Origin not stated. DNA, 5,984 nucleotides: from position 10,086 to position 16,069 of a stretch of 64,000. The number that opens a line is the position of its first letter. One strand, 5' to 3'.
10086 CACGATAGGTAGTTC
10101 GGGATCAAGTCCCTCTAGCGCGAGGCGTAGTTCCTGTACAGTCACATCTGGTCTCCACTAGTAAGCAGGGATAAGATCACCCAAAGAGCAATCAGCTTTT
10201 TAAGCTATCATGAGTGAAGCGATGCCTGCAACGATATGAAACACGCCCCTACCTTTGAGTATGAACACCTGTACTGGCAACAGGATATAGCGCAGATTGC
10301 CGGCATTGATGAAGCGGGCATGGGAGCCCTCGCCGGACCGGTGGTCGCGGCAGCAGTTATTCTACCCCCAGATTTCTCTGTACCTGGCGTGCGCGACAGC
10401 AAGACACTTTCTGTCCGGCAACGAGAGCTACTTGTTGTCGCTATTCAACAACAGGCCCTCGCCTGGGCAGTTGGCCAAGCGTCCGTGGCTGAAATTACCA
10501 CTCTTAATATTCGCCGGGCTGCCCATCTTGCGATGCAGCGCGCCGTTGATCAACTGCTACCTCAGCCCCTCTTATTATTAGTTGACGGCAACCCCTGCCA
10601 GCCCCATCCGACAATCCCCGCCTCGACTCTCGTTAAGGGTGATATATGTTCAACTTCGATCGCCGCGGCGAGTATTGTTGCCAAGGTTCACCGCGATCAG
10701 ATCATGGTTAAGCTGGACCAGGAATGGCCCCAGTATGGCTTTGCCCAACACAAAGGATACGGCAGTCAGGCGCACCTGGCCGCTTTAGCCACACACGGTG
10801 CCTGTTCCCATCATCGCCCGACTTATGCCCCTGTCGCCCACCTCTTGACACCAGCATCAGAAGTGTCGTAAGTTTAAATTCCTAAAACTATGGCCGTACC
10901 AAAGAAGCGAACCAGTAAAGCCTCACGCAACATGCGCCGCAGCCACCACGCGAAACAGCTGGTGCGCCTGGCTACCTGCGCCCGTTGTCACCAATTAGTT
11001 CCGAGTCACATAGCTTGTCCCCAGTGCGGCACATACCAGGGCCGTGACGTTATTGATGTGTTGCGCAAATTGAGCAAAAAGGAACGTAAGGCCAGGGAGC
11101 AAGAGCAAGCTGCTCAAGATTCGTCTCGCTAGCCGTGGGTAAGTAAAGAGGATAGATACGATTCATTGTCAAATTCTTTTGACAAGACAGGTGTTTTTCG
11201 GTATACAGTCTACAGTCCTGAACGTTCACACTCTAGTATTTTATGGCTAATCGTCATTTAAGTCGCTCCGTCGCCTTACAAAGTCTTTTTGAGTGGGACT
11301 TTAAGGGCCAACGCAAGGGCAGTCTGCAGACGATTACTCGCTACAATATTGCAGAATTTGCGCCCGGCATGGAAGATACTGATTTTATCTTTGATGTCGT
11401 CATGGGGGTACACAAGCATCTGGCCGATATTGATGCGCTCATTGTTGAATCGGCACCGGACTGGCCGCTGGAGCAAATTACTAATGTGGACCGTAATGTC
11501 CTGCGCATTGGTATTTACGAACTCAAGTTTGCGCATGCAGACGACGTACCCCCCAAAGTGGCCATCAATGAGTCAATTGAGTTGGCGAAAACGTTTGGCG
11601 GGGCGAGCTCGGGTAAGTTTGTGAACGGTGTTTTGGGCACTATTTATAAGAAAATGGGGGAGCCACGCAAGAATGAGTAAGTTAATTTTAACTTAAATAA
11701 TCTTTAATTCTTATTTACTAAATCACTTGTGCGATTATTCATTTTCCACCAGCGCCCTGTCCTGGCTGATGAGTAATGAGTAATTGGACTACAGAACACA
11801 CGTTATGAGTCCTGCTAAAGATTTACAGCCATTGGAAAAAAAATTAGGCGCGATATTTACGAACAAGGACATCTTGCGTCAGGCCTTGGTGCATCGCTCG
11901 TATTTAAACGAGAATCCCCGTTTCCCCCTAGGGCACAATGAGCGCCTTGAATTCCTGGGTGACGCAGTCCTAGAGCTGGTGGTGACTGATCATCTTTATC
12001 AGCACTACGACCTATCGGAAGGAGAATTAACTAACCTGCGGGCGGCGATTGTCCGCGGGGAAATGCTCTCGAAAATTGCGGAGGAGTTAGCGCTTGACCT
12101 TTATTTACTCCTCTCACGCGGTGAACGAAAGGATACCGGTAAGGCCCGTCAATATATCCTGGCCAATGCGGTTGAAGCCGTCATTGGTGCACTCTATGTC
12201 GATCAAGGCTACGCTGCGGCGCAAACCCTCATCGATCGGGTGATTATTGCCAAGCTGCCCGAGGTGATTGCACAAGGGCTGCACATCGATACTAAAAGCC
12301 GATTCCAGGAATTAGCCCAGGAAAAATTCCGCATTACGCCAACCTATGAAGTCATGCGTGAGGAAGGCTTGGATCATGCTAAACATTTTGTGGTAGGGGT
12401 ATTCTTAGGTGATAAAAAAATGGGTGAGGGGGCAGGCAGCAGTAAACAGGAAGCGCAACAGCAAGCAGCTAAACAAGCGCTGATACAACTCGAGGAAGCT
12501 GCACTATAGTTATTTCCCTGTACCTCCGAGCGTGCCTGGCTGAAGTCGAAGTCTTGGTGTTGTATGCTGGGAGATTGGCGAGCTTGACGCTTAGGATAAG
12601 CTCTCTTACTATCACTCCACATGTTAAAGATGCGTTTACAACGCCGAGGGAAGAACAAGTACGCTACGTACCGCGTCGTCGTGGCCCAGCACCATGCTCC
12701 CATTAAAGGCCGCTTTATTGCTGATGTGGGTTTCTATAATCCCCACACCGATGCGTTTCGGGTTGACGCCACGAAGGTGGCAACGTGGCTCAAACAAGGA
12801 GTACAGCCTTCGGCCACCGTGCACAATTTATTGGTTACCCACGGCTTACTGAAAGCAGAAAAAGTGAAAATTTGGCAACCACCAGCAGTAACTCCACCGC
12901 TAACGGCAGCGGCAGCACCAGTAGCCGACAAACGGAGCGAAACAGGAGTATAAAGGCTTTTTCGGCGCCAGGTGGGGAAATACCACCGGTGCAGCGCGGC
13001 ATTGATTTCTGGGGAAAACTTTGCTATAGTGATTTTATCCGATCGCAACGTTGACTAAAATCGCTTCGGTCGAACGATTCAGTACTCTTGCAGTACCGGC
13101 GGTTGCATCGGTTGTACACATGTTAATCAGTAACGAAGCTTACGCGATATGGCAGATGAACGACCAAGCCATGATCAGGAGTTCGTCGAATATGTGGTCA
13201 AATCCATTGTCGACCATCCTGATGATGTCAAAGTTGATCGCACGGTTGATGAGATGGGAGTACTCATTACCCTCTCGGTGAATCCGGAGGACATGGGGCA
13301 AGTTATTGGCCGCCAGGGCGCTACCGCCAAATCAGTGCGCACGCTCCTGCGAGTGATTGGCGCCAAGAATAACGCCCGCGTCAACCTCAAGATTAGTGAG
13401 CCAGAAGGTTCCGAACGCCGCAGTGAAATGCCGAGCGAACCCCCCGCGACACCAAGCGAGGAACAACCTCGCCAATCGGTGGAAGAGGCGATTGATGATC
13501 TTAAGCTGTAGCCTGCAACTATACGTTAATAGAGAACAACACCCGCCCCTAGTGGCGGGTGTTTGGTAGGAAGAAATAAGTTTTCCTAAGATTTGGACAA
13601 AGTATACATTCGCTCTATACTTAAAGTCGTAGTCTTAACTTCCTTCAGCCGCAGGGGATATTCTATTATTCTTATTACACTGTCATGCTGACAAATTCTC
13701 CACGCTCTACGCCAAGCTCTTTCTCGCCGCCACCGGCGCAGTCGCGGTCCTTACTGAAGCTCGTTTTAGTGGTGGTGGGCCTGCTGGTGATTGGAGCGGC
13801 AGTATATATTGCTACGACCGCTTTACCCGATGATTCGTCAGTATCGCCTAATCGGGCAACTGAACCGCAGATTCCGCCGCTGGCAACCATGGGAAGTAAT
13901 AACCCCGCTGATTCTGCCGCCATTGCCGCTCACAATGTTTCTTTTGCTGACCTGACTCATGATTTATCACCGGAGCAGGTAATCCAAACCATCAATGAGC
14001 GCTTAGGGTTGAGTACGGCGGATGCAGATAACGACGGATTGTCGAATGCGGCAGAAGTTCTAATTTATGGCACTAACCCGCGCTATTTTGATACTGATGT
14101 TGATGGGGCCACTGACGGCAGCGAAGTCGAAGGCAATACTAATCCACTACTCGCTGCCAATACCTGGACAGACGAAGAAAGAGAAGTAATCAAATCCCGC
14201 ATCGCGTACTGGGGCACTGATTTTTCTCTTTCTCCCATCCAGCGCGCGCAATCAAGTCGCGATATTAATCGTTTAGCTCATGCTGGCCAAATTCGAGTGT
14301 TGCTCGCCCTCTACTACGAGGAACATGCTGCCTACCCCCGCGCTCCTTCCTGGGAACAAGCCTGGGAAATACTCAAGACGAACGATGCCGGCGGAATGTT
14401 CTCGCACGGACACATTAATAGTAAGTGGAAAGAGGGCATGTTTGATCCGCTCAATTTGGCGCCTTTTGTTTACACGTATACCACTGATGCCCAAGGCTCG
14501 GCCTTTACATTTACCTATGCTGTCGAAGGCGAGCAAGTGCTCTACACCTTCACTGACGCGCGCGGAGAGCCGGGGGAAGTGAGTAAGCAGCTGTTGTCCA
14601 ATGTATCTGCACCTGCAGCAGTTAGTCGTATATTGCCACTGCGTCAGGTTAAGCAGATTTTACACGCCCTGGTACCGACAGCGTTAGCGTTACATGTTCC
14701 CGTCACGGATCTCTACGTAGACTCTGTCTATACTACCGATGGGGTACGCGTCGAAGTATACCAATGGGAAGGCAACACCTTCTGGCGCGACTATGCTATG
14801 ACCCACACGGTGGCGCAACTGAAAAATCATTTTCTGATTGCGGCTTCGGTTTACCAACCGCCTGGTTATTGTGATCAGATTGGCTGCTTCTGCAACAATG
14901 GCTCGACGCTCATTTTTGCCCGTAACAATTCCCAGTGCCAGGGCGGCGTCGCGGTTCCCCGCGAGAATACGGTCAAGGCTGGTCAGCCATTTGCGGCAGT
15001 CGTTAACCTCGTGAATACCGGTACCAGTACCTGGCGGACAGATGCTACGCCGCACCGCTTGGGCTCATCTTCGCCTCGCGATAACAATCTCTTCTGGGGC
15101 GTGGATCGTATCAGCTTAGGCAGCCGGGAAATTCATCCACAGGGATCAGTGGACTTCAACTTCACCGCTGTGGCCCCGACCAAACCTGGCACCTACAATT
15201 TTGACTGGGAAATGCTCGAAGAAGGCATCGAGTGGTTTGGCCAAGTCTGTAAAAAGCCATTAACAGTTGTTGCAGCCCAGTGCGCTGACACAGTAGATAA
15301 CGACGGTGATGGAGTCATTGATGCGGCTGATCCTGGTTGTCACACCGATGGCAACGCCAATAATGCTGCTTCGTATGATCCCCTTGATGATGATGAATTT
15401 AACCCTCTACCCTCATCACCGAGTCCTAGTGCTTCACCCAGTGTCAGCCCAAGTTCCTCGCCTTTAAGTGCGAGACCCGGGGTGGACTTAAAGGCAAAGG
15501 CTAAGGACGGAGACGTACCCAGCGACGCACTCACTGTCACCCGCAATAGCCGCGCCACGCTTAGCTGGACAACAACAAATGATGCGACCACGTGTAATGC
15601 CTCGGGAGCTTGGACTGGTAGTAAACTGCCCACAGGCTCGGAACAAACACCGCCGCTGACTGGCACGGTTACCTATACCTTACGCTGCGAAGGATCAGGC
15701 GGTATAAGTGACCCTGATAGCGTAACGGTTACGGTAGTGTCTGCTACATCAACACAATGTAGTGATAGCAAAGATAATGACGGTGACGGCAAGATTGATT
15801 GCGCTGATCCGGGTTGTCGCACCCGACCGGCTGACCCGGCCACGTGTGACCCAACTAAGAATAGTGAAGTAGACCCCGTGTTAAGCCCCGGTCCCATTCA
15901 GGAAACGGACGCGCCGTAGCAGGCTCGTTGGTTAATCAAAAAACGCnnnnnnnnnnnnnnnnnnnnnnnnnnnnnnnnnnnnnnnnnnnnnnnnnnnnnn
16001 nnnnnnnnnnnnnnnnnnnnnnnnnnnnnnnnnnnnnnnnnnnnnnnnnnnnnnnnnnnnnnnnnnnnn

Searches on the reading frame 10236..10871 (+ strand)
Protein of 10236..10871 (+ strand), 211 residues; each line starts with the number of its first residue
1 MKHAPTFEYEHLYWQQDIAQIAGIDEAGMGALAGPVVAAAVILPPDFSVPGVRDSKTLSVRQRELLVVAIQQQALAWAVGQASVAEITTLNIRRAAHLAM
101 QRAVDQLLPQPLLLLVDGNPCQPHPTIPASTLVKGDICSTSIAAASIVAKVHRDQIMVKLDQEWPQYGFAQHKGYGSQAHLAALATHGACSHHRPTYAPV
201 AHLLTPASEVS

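Call 10: search_protein_families(library=pfam, proteins=[window:10236-10871:+], max_evalue=0.001)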
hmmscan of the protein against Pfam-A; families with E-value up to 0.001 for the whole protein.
window:10236-10871:+ (211 aa): 1 family
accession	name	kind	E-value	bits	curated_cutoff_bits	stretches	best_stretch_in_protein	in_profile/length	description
PF01351.25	RNase_HII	-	1.5e-36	126.7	25.8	1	22-199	1-198/199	Ribonuclease HII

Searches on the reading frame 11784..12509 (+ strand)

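Call 10: search_protein_families(library=pfam, proteins=[window:11784-12509:+], max_evalue=0.001)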
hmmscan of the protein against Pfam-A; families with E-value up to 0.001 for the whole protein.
window:11784-12509:+ (241 aa): 5 families
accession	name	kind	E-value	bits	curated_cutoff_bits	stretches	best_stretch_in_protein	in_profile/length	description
PF14622.11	Ribonucleas_3_3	-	1.5e-39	135.5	35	1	27-157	1-127/128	Ribonuclease-III-like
PF00636.31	Ribonuclease_3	-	1.7e-26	93.4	27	1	53-142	1-102/102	Ribonuclease III domain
PF00035.32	dsrm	-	1.2e-15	58.3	23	1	171-236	2-66/66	Double-stranded RNA binding motif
PF22935.1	RM44_endonuclase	-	3.5e-07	30.8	27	1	17-137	9-139/139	Large ribosomal subunit protein mL44, endonuclease domain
PF24995.1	DSRM_2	-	0.0006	20.6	27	0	202-237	43-78/79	dsRNA binding domain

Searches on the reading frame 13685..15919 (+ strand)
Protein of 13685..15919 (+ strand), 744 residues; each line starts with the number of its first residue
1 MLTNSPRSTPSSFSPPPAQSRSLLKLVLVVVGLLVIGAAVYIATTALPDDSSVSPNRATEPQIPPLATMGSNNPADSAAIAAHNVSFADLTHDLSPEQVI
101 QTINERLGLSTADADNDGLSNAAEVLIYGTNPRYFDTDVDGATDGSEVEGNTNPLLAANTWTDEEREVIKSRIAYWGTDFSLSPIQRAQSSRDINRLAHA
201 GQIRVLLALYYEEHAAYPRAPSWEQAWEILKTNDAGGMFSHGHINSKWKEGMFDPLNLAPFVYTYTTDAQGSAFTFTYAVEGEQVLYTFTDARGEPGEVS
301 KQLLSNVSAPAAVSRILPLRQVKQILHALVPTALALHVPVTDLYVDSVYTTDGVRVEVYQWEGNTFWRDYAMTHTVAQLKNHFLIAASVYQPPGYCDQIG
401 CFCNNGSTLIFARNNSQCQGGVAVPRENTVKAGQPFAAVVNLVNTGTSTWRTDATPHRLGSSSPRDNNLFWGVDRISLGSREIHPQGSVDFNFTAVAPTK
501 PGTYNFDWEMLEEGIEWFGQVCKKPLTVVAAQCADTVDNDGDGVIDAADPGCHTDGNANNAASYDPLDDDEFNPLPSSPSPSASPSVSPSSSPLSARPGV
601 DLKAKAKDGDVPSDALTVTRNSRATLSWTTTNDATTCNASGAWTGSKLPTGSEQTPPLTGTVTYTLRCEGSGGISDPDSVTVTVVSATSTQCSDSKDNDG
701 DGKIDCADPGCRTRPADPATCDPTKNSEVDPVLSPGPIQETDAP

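Call 10: search_protein_families(library=pfam, proteins=[window:13685-15919:+], max_evalue=0.001)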
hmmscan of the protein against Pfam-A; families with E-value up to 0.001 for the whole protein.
window:13685-15919:+ (744 aa): 2 families
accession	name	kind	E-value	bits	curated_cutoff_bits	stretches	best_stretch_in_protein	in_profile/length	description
PF16158.11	N_BRCA1_IG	-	3.9e-08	34.2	28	1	424-520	2-100/108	Ig-like domain from next to BRCA1 gene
PF18884.5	TSP3_bac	-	8.7e-05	22.7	25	1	113-132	1-19/22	Bacterial TSP3 repeat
